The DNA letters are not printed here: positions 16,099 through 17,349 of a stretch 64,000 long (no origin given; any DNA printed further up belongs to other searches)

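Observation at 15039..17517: CsoR (copper sensor) - DUF2419 queuosine-salvage - tgt operon: metal-gated queuine salvage?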

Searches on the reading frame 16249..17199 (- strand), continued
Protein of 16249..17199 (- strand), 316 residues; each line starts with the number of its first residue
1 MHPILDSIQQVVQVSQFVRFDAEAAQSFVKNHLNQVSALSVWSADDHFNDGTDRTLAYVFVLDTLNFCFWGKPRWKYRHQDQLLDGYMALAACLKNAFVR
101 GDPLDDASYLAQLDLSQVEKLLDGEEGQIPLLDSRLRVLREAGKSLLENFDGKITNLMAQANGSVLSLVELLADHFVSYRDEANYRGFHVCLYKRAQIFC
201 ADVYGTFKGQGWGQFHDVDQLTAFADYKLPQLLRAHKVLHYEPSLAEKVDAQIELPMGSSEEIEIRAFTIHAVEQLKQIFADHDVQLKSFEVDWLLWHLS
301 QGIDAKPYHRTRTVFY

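Call 54: search_protein_families(library=pfam, proteins=[L002:726-2012:+], max_evalue=0.0001)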
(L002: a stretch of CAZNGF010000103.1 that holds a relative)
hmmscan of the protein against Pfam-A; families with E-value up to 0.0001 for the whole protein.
L002:726-2012:+ (428 aa): 0 families

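Call 56: search_solved_structures(query=window:16249-17199:-, show_alignments=2, max_evalue=0.00001)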
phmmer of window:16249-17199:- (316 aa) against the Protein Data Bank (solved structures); distinct sequences matched with E-value up to 0.00001: 5.
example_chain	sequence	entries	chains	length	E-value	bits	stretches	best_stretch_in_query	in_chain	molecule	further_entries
7uk3_A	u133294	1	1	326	2.5e-84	286.7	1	4-316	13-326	Queuosine salvage protein DUF2419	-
7u07_A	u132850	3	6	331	2.7e-84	286.6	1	4-316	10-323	Queuine salvage enzyme DUF2419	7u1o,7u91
7ulc_A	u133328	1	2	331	1.3e-83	284.4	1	4-316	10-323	Queuosine salvage protein DUF2419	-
7u5a_A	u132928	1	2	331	3.4e-83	283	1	4-316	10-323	Queuine salvage enzyme DUF2419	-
7ugk_A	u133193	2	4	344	1.1e-44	156.5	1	52-316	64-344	Queuosine salvage protein DUF2419 | Queuosine salvage protein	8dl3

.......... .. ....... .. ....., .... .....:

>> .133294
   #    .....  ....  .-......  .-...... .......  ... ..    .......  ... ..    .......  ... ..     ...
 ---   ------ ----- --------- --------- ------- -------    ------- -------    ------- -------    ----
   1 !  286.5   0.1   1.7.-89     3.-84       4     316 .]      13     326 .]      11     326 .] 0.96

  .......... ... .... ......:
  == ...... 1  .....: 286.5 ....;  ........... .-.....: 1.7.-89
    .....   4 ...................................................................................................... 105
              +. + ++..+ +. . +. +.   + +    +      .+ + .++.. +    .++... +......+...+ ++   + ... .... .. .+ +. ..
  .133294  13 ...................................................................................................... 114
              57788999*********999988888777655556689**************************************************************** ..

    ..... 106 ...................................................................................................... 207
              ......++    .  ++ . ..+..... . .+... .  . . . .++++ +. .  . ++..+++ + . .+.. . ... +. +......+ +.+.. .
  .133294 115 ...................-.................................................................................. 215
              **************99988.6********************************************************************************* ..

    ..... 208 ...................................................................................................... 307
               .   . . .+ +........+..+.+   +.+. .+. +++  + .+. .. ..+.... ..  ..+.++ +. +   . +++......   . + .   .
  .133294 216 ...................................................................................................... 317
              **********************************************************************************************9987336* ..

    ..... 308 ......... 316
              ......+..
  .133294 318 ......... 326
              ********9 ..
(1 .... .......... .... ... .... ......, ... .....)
